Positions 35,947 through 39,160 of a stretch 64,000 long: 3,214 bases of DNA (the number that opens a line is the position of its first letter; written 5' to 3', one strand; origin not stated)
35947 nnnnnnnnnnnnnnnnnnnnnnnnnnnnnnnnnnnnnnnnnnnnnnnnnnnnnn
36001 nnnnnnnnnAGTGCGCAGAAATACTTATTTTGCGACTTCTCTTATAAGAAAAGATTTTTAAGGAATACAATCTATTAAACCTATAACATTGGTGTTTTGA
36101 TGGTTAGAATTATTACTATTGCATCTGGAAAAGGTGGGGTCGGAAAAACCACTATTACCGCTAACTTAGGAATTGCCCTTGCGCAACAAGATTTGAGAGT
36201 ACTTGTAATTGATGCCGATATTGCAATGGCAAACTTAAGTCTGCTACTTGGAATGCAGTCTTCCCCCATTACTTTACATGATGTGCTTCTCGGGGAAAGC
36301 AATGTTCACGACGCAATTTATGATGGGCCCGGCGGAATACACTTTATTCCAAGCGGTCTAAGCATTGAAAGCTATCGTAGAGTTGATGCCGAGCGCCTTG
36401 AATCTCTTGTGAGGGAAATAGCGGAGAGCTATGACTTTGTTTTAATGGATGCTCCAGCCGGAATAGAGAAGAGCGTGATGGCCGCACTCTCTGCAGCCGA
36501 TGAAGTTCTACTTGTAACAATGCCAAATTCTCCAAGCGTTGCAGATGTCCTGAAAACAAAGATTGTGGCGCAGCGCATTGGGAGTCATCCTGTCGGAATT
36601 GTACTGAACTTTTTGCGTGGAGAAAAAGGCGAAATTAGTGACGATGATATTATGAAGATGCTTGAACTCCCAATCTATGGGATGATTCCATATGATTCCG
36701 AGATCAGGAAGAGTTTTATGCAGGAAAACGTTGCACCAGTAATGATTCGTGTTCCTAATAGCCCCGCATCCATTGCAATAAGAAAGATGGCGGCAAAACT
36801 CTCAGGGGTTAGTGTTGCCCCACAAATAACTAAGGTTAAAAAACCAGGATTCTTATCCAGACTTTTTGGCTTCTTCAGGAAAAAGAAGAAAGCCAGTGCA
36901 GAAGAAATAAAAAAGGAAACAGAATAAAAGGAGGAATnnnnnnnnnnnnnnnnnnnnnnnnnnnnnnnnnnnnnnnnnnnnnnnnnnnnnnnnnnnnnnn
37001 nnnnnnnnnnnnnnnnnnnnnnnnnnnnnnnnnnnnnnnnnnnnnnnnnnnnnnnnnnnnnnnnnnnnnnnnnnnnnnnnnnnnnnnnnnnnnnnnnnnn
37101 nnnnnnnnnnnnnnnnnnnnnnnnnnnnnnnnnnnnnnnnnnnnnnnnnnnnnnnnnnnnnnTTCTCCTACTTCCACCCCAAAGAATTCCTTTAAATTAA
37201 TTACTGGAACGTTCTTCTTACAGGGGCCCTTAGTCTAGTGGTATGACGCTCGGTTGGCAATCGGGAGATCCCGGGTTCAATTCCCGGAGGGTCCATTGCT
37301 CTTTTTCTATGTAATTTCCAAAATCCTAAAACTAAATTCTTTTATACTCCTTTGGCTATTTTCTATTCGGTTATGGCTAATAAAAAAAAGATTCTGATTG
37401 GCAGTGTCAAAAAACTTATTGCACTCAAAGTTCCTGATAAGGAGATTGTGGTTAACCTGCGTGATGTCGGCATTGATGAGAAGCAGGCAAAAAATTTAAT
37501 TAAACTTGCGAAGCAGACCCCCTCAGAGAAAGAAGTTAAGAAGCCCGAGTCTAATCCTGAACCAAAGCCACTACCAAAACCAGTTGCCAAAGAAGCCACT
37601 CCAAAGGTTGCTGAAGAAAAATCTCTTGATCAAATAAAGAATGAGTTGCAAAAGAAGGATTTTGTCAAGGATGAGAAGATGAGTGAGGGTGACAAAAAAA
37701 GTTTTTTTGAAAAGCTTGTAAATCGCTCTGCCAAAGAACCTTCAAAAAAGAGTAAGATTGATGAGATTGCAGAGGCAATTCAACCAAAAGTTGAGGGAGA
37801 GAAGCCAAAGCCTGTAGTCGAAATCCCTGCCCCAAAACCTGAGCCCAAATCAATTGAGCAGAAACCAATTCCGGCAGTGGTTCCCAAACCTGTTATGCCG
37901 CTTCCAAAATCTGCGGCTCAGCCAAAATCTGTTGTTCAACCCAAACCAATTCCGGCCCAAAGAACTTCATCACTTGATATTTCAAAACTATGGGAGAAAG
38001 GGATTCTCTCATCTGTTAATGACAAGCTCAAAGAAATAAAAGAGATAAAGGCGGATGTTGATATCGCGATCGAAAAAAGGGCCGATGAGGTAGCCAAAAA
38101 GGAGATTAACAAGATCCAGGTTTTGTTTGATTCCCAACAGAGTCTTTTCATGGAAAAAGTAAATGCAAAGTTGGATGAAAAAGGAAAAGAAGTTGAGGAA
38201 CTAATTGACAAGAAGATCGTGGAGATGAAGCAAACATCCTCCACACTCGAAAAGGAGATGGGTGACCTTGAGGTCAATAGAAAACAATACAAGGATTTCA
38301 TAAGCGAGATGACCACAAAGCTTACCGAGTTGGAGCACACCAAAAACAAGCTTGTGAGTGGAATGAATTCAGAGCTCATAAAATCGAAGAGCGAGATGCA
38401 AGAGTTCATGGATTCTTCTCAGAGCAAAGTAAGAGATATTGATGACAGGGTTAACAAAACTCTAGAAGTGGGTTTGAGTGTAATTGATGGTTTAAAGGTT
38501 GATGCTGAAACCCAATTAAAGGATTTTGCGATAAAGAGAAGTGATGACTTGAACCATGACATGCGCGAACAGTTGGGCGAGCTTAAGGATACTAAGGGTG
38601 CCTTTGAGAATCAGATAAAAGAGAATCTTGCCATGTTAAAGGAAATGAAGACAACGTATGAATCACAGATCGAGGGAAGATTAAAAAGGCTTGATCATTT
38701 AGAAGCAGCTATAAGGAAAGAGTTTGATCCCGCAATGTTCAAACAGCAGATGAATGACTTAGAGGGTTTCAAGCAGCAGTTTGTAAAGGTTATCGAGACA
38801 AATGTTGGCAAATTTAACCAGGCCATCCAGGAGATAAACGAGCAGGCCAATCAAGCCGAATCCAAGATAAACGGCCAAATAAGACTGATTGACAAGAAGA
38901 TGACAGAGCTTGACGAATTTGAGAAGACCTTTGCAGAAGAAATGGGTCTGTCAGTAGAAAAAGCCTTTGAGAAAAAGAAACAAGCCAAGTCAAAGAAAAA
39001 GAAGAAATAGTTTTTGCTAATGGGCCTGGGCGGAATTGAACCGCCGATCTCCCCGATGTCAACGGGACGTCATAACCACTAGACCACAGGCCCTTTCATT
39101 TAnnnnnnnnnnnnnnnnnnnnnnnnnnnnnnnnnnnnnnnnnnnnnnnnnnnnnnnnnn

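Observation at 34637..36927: NYN, Roadblock-like, Roadblock/LC7 and MinD/ParA gene string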

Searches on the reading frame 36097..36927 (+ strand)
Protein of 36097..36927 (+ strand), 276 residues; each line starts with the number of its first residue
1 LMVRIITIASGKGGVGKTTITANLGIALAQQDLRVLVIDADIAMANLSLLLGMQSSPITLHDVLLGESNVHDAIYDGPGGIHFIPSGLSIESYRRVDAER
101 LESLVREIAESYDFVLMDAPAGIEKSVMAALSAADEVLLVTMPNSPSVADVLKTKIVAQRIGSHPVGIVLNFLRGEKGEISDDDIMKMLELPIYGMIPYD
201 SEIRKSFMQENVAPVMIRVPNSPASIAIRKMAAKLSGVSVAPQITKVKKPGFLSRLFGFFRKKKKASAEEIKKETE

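Call 3: search_protein_families(library=pfam, proteins=[window:36097-36927:+], max_evalue=1)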
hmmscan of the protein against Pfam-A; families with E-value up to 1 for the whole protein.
window:36097-36927:+ (276 aa): 19 families
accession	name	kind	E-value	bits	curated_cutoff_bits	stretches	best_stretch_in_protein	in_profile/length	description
PF01656.29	CbiA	-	3.4e-24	85.6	25.4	1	6-208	1-120/125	CobQ/CobB/MinD/ParA nucleotide binding domain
PF13614.12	AAA_31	-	5.6e-24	85.5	27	1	4-144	2-150/177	AAA domain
PF10609.15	ParA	-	9.4e-21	74.8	27.1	1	4-235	4-245/246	NUBPL iron-transfer P-loop NTPase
PF06564.18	CBP_BcsQ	-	4.1e-12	46.6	21.3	1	5-145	3-149/234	Cellulose biosynthesis protein BcsQ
PF09140.17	MipZ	-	4.9e-10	39.6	20.7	1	5-141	2-127/262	ATPase MipZ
PF00142.24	Fer4_NifH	-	3.7e-09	36.9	25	1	10-234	6-243/271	4Fe-4S iron sulfur cluster binding proteins, NifH/frxC family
PF02374.21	ArsA_ATPase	-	7.4e-09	35.7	24.3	1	8-43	5-40/305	Anion-transporting ATPase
PF13500.12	AAA_26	-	2.4e-05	24.7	27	1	126-203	118-194/198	AAA domain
PF20720.3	nSTAND3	-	0.00073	19.7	27.2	1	8-72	21-82/155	Novel STAND NTPase 3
PF07015.17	VirC1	-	0.0015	18.3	24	1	4-41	2-39/231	VirC1 protein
PF25199.1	nSTAND_NTPase5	-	0.014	15.6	34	1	6-44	43-82/145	Novel STAND NTPase 5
PF00448.28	SRP54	-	0.014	15.4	22.7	1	9-42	6-39/196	SRP54-type protein, GTPase domain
PF13481.12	AAA_25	-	0.018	15.1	27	1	6-31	35-60/195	AAA domain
PF03308.22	MeaB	-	0.031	13.7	23.1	1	10-41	39-70/273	Methylmalonyl Co-A mutase-associated GTPase MeaB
PF16575.11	CLP1_P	-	0.037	14.3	26.6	1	11-48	1-38/188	mRNA cleavage and polyadenylation factor CLP1 P-loop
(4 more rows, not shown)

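Call 4: search_protein_families(library=ncbifam, proteins=[window:36097-36927:+], max_evalue=1)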
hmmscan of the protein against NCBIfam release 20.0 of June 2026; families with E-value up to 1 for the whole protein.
window:36097-36927:+ (276 aa): 45 families (the best 25 are shown)
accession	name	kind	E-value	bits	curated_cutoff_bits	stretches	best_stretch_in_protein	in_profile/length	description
TIGR01969.1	minD_arch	subfamily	1.8e-87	292.7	201.75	1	4-256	1-249/251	cell division ATPase MinD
TIGR01968.1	minD_bact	equivalog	3.5e-44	151.1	212.9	1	4-260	2-261/261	septum site-determining protein MinD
NF008079.0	PRK10818.1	equivalog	2e-26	92.9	508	1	2-258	1-269/270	septum site-determining protein MinD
TIGR03371.1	cellulose_yhjQ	equivalog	5e-21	75.3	157.85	1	4-232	2-238/246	cellulose biosynthesis protein BcsQ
NF041546.1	ParA_partition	equivalog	4e-19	69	180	2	5-42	1-38/203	ParA family partition ATPase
TIGR01007.1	eps_fam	subfamily_domain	5.7e-19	68.5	108.05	1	3-174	17-191/204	polysaccharide biosynthesis tyrosine autokinase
NF047398.1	AAA_KGGVGR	domain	3.3e-17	63.4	90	2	4-65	3-66/190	KGGVGR-motif variant AAA ATPase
NF041136.1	MrpORP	equivalog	1.6e-15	57.2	450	2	5-60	7-62/365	iron-sulfur cluster carrier protein MrpORP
TIGR03018.1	pepcterm_TyrKin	hypoth_equivalog_domain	7.7e-15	54.8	230.65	1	5-154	37-192/207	XrtA-associated tyrosine autokinase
TIGR01005.1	eps_transp_fam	subfamily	1.6e-13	49.7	411.7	1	4-174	547-719/754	exopolysaccharide transport protein family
TIGR03453.1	partition_RepA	equivalog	1.8e-13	50.1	348.45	2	3-55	104-155/387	plasmid partitioning protein RepA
TIGR03815.1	CpaE_hom_Actino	equivalog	2.6e-13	49.8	154.45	1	5-206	113-314/340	septum site-determining protein Ssd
NF008568.0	PRK11519.1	equivalog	2.8e-11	42.4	1068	1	7-122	530-646/720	tyrosine-protein kinase Wzc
NF008669.0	PRK11670.1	equivalog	4.7e-10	38.9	348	1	4-62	108-166/369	iron-sulfur cluster carrier protein ApbC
NF033200.1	F430_CfbC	exception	4.8e-09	35.9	402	1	10-235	6-238/260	Ni-sirohydrochlorin a,c-diamide reductive cyclase ATP-dependent reductase subunit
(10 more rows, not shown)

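Call 67: search_solved_structures(query=window:36100-36927:+, max_evalue=1e-10, show_alignments=2)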
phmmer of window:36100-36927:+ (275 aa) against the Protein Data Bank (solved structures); distinct sequences matched with E-value up to 1e-10: 19.
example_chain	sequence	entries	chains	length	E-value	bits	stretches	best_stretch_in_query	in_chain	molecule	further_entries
1hyq_A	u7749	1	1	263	5.6e-70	239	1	1-261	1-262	CELL DIVISION INHIBITOR (MIND-1)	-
1g3q_A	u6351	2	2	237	9.5e-47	162.9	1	1-234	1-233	CELL DIVISION INHIBITOR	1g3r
1ion_A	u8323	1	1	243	1.7e-44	155.5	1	1-234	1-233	PROBABLE CELL DIVISION INHIBITOR MIND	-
4v03_A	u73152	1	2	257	2.7e-31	112.3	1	1-239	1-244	SITE-DETERMINING PROTEIN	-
4v02_A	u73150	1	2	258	3.3e-30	108.8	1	1-239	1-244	SITE-DETERMINING PROTEIN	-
5j1j_A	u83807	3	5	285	8.8e-30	107.4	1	2-235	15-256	Site-determining protein | Transcriptional antiactivator FleN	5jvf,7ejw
8pb9_A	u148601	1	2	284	1.2e-28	103.7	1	2-235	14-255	Antiactivator FleN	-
8p53_A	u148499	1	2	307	1.5e-28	103.3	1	2-235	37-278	Antiactivator FleN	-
6riq_C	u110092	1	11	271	5.8e-28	101.4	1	1-257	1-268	Site-determining protein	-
4rz2_A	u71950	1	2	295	5.9e-23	85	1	3-234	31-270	Site-determining protein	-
3q9l_A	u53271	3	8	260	7.4e-22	81.4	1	1-216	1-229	Septum site-determining protein minD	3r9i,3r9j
4rz3_A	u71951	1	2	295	7.8e-22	81.3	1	3-234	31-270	Site-determining protein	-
3ea0_A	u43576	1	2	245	2e-15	60.3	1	3-237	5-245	ATPase, ParA family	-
4pfs_A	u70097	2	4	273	3.1e-13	53.2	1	1-139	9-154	Cobyrinic Acid a,c-diamide synthase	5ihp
6z0p_A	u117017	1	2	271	4.9e-13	52.5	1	3-152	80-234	BceF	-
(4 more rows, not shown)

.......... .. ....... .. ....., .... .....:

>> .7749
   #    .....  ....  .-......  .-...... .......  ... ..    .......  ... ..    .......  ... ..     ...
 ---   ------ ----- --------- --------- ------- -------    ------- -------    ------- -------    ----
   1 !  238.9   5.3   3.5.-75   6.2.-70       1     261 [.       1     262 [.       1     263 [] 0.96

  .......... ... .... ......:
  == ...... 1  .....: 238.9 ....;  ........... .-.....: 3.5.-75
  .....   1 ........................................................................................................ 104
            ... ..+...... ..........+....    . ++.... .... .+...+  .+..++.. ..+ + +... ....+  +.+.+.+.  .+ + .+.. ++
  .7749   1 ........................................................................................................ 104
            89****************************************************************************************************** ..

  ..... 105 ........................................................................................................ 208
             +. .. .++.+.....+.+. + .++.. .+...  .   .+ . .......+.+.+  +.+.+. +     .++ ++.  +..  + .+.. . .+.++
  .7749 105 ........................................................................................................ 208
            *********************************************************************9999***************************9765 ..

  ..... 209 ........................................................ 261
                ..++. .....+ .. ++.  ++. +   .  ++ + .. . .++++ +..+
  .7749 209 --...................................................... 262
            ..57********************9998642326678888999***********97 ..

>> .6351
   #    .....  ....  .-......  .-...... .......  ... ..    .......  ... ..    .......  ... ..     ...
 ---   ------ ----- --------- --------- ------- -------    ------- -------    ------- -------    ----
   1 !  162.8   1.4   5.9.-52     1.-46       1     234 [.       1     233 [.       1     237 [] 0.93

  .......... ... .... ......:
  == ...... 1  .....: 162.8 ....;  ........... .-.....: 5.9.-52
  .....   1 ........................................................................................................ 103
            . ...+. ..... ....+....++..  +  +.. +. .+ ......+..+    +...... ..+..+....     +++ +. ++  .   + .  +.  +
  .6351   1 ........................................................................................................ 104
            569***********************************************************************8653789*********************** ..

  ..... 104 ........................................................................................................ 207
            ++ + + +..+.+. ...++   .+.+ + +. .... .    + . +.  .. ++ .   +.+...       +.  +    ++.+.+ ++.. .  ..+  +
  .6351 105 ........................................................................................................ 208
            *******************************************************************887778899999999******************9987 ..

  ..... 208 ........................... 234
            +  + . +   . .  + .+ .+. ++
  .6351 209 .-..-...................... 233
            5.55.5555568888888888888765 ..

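Call 70: list_cluster_members(proteins=[P0112, P0099, P0084, P0089, P0111, P0102, L029:6456-7733:+, L032:493-1269:+, L081:7335-8105:+, window:36097-36927:+])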
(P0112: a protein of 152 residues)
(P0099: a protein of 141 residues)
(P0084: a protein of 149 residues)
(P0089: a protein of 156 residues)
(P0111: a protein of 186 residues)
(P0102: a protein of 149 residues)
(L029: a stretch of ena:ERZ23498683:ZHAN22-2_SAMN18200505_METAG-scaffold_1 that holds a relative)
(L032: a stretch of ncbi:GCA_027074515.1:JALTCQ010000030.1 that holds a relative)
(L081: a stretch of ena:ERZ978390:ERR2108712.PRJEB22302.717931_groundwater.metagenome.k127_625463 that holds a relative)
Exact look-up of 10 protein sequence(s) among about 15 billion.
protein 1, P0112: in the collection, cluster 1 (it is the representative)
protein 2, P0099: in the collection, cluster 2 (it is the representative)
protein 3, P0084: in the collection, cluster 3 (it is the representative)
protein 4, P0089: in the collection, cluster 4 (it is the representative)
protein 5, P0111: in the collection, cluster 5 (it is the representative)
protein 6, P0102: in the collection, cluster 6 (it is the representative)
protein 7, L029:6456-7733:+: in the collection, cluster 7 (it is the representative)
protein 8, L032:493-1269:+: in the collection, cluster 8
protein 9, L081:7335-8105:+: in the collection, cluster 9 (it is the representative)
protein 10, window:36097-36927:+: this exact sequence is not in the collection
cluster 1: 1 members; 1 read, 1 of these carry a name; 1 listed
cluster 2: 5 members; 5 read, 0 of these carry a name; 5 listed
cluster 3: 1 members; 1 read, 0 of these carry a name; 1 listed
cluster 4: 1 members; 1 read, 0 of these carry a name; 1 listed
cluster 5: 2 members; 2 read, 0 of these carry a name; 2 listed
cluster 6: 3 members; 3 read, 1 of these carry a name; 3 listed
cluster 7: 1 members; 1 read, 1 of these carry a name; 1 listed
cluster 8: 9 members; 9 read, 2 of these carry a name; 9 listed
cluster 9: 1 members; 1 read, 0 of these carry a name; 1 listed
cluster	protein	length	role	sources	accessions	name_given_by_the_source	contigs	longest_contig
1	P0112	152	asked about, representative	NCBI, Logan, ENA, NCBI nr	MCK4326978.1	MAG: hypothetical protein KAW41_00720 [Candidatus Diapherotrites archaeon] | hypothetical protein [Candidatus Diapherotrites archaeon]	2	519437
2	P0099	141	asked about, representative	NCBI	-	-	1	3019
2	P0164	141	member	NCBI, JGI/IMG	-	-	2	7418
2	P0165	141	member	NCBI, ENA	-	-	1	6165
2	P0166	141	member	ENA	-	-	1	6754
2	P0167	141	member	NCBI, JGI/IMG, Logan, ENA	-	-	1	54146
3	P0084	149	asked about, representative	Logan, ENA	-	-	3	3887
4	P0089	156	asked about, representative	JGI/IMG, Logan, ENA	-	-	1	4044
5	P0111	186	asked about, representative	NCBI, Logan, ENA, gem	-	-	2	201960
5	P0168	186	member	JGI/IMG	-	-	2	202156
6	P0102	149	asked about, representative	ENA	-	-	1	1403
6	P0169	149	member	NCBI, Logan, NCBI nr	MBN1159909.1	MAG: hypothetical protein JXA43_01580 [Candidatus Diapherotrites archaeon] | hypothetical protein [Candidatus Diapherotrites archaeon]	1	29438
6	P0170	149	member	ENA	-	-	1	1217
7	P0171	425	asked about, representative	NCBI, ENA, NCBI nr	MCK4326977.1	MAG: cell division ATPase MinD [Candidatus Diapherotrites archaeon] | cell division ATPase MinD [Candidatus Diapherotrites archaeon]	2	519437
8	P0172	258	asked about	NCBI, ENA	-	-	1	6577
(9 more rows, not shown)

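Call 95: search_protein_families(library=padloc, proteins=[window:36100-36927:+], max_evalue=0.01)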
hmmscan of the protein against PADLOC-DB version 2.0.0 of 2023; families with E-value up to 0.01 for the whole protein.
window:36100-36927:+ (275 aa): 3 families
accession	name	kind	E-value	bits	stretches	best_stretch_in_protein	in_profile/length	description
PDLC04559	PDC-M28B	-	1.5e-10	38.7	1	5-48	131-174/438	-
PDLC04560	PDC-M28B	-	0.00022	18.7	0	3-52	15-64/327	-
PDLC05079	PDC-S73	-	0.0021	14.9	1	6-45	194-233/752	-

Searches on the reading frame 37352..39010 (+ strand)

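Call 3: search_protein_families(library=pfam, proteins=[window:37352-39010:+], max_evalue=1)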
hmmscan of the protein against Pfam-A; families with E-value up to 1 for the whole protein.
window:37352-39010:+ (552 aa): 2 families
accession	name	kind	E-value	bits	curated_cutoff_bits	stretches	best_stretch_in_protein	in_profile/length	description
PF23916.1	TIM-barrel_EndoS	-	0.047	13.8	27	1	311-417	38-141/238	Endo-beta-N-acetylglucosaminidase EndoS TIM-barrel domain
PF07386.16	DUF1499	-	0.31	11.9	22.6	1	235-319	40-113/114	Protein of unknown function (DUF1499)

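Call 4: search_protein_families(library=ncbifam, proteins=[window:37352-39010:+], max_evalue=1)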
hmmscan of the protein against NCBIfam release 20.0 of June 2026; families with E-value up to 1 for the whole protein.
window:37352-39010:+ (552 aa): 1 family
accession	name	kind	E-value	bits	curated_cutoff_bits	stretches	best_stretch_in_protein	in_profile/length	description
TIGR01843.1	type_I_hlyD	subfamily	0.53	9.2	208.65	1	210-284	183-257/422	HlyD family type I secretion periplasmic adaptor subunit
